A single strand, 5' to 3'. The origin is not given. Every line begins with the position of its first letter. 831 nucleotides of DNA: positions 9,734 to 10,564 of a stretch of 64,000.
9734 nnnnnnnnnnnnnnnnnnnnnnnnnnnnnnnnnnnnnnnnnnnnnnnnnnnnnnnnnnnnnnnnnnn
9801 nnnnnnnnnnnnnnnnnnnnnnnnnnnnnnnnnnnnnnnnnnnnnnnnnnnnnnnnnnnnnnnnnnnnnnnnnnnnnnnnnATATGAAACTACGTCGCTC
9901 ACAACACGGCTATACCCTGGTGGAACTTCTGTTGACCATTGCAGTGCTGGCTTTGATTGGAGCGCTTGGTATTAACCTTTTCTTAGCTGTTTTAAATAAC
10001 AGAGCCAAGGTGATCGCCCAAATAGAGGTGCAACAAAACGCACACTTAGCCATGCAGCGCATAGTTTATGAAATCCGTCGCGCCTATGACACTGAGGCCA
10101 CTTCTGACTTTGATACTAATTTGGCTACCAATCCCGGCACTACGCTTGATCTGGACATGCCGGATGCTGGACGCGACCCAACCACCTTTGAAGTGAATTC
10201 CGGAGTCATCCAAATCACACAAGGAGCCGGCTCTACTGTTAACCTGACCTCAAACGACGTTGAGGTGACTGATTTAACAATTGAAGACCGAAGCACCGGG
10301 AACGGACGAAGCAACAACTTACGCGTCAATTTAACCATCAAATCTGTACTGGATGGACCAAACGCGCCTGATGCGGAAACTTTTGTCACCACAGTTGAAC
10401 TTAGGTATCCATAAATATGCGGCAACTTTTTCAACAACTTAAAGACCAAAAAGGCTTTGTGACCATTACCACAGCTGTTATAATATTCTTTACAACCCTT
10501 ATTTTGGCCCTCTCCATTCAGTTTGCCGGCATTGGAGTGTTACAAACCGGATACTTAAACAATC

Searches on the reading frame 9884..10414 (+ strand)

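Call 92: search_protein_families(library=pfam, proteins=[window:9884-10414:+], max_evalue=0.00001)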
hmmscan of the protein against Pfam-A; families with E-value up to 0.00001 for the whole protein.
window:9884-10414:+ (176 aa): 1 family
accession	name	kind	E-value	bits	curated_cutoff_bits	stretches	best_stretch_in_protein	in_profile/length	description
PF07963.17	N_methyl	-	2.2e-06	27.4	21.2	1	4-28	1-25/27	Prokaryotic N-terminal methylation motif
